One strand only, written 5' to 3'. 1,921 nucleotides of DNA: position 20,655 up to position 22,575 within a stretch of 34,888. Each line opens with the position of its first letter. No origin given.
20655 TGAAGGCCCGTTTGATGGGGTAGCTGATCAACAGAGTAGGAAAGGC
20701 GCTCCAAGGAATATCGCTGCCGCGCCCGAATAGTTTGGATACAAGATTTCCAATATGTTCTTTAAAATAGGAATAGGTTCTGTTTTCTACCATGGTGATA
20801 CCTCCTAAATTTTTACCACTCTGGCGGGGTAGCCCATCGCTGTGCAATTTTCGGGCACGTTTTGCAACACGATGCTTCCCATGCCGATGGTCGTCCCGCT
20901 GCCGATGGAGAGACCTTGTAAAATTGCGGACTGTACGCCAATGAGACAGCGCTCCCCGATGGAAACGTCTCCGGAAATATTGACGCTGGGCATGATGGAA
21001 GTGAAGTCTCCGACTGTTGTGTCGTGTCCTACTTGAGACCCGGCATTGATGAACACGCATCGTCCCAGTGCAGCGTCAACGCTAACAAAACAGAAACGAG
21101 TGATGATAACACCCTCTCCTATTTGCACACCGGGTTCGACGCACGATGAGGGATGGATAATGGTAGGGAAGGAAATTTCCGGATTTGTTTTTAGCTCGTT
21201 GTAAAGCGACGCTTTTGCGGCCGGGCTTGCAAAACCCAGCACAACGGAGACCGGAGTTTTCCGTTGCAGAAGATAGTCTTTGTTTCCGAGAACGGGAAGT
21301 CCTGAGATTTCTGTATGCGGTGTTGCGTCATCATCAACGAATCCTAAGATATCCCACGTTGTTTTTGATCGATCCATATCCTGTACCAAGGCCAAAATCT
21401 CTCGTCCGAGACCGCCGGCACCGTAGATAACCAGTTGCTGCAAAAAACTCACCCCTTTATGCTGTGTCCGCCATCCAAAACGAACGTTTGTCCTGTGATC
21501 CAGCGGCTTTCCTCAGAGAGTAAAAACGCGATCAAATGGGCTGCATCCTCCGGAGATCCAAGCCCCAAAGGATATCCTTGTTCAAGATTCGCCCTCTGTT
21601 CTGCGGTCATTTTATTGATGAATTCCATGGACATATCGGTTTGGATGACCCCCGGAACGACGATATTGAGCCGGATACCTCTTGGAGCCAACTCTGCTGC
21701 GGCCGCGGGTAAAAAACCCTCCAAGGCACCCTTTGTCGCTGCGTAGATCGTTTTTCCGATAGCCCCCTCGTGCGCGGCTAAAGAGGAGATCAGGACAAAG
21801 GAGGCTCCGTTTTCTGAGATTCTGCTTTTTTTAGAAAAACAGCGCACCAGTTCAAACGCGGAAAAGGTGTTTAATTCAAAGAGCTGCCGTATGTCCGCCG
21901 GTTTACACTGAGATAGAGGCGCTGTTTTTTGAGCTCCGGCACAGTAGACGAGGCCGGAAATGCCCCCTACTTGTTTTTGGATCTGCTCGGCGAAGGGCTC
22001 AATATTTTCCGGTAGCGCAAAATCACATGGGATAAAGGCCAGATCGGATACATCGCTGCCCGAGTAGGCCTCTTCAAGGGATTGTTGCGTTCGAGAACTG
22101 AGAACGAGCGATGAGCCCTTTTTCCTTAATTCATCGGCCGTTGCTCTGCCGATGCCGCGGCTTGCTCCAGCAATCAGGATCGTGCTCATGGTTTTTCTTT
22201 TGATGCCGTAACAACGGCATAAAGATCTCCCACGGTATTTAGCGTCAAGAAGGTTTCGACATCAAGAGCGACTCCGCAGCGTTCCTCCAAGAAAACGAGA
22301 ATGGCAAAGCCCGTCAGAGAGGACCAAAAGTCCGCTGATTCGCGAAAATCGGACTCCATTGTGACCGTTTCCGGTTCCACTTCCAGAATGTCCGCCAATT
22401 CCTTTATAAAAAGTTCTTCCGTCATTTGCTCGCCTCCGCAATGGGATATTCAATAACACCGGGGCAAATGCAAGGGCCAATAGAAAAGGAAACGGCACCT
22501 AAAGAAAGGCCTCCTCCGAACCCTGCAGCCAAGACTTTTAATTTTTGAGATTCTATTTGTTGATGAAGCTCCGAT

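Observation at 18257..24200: Eight-gene ACP-dependent operon (VOC, ACP, KAS III, ACP, SDR, NeuD-like acyltransferase, FkbM methyltransferase, FkbH-like loader) with no PKS, NRPS or glycosyltransferase in view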

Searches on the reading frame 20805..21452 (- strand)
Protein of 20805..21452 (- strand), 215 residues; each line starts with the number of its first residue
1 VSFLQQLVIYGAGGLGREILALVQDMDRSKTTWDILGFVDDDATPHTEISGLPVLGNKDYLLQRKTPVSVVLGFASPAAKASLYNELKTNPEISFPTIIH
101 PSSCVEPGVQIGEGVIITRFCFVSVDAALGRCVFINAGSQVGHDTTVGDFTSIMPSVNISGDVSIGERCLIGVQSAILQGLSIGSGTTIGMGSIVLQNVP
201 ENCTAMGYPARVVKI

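Call 4: search_protein_families(library=pfam, proteins=[window:20805-21452:-], max_evalue=0.01)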
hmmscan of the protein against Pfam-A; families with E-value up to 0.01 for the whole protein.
window:20805-21452:- (215 aa): 5 families
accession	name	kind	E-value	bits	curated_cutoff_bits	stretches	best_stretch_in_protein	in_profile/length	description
PF00132.30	Hexapep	-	4.9e-16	58.1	27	4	144-175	1-32/36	Bacterial transferase hexapeptide (six repeats)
PF17836.7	PglD_N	-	8.9e-11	42.6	23.4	1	6-87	1-78/78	PglD N-terminal domain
PF14602.12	Hexapep_2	-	1.4e-07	31.6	27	1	163-196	2-33/34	Hexapeptide repeat of succinyl-transferase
PF25084.1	LbH_EIF2B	-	4.9e-05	23.7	54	1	126-199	9-79/105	EIF2B subunit epsilon LbH domain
PF25087.1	GMPPB_C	-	0.0091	16.1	39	0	97-184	17-101/110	GMPPB C-terminal domain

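Call 5: search_protein_families(library=ncbifam, proteins=[window:20805-21452:-], max_evalue=0.01)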
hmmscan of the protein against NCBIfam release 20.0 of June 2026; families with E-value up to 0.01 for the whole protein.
window:20805-21452:- (215 aa): 51 families (the best 25 are shown)
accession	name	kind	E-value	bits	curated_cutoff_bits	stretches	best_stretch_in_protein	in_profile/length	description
TIGR03570.1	NeuD_NnaD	subfamily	5.3e-59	199.2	160.8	1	6-211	1-202/202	NeuD/PglB/VioB family sugar acetyltransferase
NF002060.0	PRK00892.1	subfamily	3.9e-19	69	207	2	140-211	241-313/345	UDP-3-O-(3-hydroxymyristoyl)glucosamine N-acyltransferase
NF003657.0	PRK05289.1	equivalog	2.1e-16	59.8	226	2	130-213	110-193/264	acyl-ACP--UDP-N-acetylglucosamine O-acyltransferase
TIGR01853.1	lipid_A_lpxD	equivalog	4.1e-16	58.8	242.5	2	140-213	232-305/325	UDP-3-O-(3-hydroxymyristoyl)glucosamine N-acyltransferase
TIGR01852.1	lipid_A_lpxA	equivalog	5.6e-16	58.6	231.05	2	130-213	105-188/254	acyl-ACP--UDP-N-acetylglucosamine O-acyltransferase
TIGR03532.1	DapD_Ac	equivalog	3.8e-12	46.3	231.75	1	99-214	89-212/231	2,3,4,5-tetrahydropyridine-2,6-dicarboxylate N-acetyltransferase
NF007240.0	PRK09677.1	equivalog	5.1e-12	45.7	243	1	159-215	127-183/192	putative lipopolysaccharide biosynthesis O-acetyl transferase WbbJ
NF058585.1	HptprglPActTf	PfamEq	9.3e-12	44.8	300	1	124-214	69-158/172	heptaprenylglyceryl phosphate O-acetyltransferase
NF041874.1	EPS_EpsC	equivalog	1.2e-11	44.6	150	1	124-214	65-165/168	serine O-acetyltransferase EpsC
NF010933.0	PRK14353.1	equivalog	1.1e-09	37.4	505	2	163-211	381-429/453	bifunctional UDP-N-acetylglucosamine diphosphorylase/glucosamine-1-phosphate N-acetyltransferase GlmU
NF010935.0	PRK14355.1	equivalog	1.4e-09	37.1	718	1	142-208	266-331/459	bifunctional UDP-N-acetylglucosamine diphosphorylase/glucosamine-1-phosphate N-acetyltransferase GlmU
NF050158.1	CarbAnhydGPos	equivalog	2e-09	37.3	250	1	165-214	90-141/172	gamma carbonic anhydrase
TIGR01172.1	cysE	equivalog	2.3e-09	37.5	210.65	1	126-211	67-162/162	serine O-acetyltransferase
TIGR03308.1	phn_thr-fam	hypoth_equivalog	3.3e-09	36.9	201.65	1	162-214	108-160/204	phosphonate metabolim protein, transferase hexapeptide repeat family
NF000311.1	Vat_ABCDEFH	equivalog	4.2e-09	36.3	300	1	156-214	104-162/201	Vat family streptogramin A O-acetyltransferase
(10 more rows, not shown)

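Call 25: search_solved_structures(query=window:20805-21452:-, max_evalue=0.00001, show_alignments=2)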
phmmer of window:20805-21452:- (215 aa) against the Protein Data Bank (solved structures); distinct sequences matched with E-value up to 0.00001: 65 (the best 60 are shown).
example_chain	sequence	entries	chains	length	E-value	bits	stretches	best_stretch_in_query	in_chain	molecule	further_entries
7txp_A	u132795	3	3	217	4.1e-30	108.1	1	5-215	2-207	VioB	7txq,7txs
4m9c_A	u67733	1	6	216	1.6e-24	89.8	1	8-213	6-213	Bacterial transferase hexapeptide (Three repeats) family protein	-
4ea7_A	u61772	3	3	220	1.2e-23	87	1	8-212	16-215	Perosamine N-acetyltransferase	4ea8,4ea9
4eaa_A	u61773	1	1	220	1.3e-22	83.6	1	8-212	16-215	Perosamine N-acetyltransferase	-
4eab_A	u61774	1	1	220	3.5e-22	82.1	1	8-212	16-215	Perosamine N-acetyltransferase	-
4m98_A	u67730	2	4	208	1.8e-21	79.9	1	5-211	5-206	Pilin glycosylation protein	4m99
7l7z_AAA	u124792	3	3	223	1.5e-20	76.8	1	7-213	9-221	Putative acetyl transferase protein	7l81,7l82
7l7y_AAA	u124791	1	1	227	1.8e-20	76.6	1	7-213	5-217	Putative acetyl transferase protein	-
3r0s_A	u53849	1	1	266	7.9e-18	67.9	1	99-192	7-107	Acyl-[acyl-carrier-protein]--UDP-N-acetylglucosamine O-acyltransferase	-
2npo_A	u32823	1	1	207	1.1e-15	61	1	80-211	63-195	Acetyltransferase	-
3bss_A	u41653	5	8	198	1.1e-15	60.9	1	80-211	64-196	Acetyltransferase | UDP-N-acetylbacillosamine N-acetyltransferase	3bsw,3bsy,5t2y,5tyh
2vhe_A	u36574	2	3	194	1.3e-15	60.7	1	80-211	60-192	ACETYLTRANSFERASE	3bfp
2iu8_A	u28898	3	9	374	1e-12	51.2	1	14-180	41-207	UDP-3-O-[3-HYDROXYMYRISTOYL] GLUCOSAMINE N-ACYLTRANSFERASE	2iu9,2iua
6oss_A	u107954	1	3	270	2.8e-11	46.5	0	92-191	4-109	Acyl-[acyl-carrier-protein]--UDP-N-acetylglucosamine O-acyltransferase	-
4e6t_A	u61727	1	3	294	3e-11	46.4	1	132-212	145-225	Acyl-[acyl-carrier-protein]--UDP-N-acetylglucosamine O-acyltransferase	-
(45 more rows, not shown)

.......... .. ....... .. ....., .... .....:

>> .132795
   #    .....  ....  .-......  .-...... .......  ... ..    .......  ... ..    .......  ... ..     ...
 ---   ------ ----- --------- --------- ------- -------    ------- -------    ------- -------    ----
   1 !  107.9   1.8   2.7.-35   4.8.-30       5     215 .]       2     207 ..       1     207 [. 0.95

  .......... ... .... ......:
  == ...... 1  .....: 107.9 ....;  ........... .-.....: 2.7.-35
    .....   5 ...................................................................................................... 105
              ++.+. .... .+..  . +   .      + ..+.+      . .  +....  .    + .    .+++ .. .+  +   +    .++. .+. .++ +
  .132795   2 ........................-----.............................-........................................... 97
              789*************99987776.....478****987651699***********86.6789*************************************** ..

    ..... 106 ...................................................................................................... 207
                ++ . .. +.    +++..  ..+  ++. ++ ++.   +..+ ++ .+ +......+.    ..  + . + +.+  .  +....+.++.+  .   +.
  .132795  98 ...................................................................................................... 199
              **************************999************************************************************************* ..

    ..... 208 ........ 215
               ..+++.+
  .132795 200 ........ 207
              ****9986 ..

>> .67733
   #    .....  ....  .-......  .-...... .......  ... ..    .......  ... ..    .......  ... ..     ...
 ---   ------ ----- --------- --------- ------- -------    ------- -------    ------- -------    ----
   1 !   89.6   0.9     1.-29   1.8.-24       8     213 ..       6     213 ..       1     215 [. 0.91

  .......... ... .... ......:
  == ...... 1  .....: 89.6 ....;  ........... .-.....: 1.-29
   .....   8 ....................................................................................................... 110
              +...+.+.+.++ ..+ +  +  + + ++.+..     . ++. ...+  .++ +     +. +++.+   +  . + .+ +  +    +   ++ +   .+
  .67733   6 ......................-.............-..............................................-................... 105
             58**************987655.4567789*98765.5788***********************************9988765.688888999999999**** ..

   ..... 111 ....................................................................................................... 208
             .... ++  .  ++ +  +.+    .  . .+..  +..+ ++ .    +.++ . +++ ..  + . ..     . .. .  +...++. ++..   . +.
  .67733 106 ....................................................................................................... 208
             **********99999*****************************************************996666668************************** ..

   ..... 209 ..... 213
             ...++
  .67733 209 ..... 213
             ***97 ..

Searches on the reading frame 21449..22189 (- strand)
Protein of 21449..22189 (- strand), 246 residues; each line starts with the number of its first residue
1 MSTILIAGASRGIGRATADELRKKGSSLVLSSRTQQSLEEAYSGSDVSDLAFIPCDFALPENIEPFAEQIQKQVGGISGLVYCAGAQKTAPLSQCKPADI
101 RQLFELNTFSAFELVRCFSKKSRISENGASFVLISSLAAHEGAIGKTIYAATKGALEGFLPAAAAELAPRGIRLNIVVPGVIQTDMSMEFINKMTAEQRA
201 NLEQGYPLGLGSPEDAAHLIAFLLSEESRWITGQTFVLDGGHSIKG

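Call 4: search_protein_families(library=pfam, proteins=[window:21449-22189:-], max_evalue=0.01)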
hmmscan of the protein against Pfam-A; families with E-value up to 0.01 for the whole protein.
window:21449-22189:- (246 aa): 4 families
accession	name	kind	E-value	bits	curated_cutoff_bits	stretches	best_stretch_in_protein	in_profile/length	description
PF13561.12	adh_short_C2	-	3.1e-49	168.1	27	1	8-242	1-235/236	Enoyl-(Acyl carrier protein) reductase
PF00106.31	adh_short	-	2.4e-42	145.1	26.6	1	3-190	2-190/195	short chain dehydrogenase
PF08659.16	KR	-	1.8e-16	61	22.6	1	3-161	2-161/180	KR domain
PF23441.1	SDR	-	0.0022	17.9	27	1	2-204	8-215/258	SDR-like rossmann domain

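Call 5: search_protein_families(library=ncbifam, proteins=[window:21449-22189:-], max_evalue=0.01)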
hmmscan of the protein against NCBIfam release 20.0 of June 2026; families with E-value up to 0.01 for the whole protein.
window:21449-22189:- (246 aa): 232 families (the best 25 are shown)
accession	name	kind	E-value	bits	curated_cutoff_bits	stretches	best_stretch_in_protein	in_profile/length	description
NF005559.1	PRK07231.1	subfamily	2.6e-49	168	215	1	3-243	6-248/249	glucose 1-dehydrogenase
NF047420.2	EF_P_mod_YmfI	equivalog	2e-45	155.3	238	1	4-242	2-235/236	elongation factor P 5-aminopentanone reductase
NF009466.0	PRK12826.1-2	subfamily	5.1e-44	150.6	222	1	3-243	5-245/248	3-oxoacyl-ACP reductase FabG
TIGR01830.1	3oxo_ACP_reduc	equivalog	1.3e-42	146.2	297.75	1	5-241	2-237/239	3-oxoacyl-[acyl-carrier-protein] reductase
NF004198.0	PRK05653.1-3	equivalog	4.3e-39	134.4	296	1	3-243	9-247/248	3-oxoacyl-ACP reductase FabG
TIGR04316.1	dhbA_paeA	equivalog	3.6e-38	131.6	300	1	4-243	1-248/250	2,3-dihydro-2,3-dihydroxybenzoate dehydrogenase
NF052558.1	MBtsdlDhBudC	equivalog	1.9e-37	129.2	270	1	3-243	5-242/250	meso-2,3-butanediol dehydrogenase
NF004197.0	PRK05653.1-1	equivalog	3.6e-37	128.3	332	1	3-242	9-246/249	3-oxoacyl-ACP reductase FabG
NF009468.0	PRK12826.1-4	equivalog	9.6e-37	127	318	1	3-242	9-247/256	SDR family oxidoreductase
NF006074.0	PRK08220.1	equivalog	1.4e-36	126.4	312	1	3-243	10-248/251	2,3-dihydro-2,3-dihydroxybenzoate dehydrogenase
NF006070.0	PRK08213.1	subfamily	1.6e-36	126.2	279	1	3-244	14-258/259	gluconate 5-dehydrogenase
NF005095.0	PRK06523.1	subfamily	1.6e-35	122.9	231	1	3-242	12-257/261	oxidoreductase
NF004202.0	PRK05653.2-2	equivalog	7.9e-35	120.6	333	1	3-242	9-247/259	3-oxoacyl-ACP reductase FabG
NF004791.0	PRK06138.1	equivalog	9.8e-35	120.1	312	1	4-244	8-251/252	SDR family oxidoreductase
NF005893.0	PRK07856.1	equivalog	2.4e-34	118.7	255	1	3-241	11-240/255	SDR family oxidoreductase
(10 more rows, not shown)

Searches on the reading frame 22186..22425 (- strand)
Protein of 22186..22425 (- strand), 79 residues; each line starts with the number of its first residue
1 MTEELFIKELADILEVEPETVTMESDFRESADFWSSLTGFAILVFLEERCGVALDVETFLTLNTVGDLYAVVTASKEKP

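Call 4: search_protein_families(library=pfam, proteins=[window:22186-22425:-], max_evalue=0.01)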
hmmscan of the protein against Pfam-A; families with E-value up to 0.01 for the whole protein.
window:22186-22425:- (79 aa): 1 family
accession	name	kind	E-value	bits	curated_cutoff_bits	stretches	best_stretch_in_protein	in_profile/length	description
PF00550.31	PP-binding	-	2.3e-06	28.2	20.8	1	7-71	4-66/67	Phosphopantetheine attachment site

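Call 5: search_protein_families(library=ncbifam, proteins=[window:22186-22425:-], max_evalue=0.01)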
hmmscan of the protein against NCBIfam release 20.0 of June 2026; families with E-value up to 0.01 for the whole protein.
window:22186-22425:- (79 aa): 6 families
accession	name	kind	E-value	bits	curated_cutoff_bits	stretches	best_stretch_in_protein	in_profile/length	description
NF004533.0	PRK05883.1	equivalog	7e-07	29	72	1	9-76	31-97/100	acyl carrier protein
NF040636.1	AcpM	exception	1.3e-05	25.1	146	1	2-72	2-75/93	meromycolate extension acyl carrier protein AcpM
NF002147.0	PRK00982.1-1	equivalog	2.8e-05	23.9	84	1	2-75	4-80/83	acyl carrier protein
NF002150.0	PRK00982.1-4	subfamily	3.6e-05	23.9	66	1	10-75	14-78/80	acyl carrier protein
NF002148.0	PRK00982.1-2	subfamily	0.00034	20.4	71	1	10-74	13-76/79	acyl carrier protein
NF003757.0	PRK05350.1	equivalog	0.0028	17.8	65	1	9-73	14-77/83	acyl carrier protein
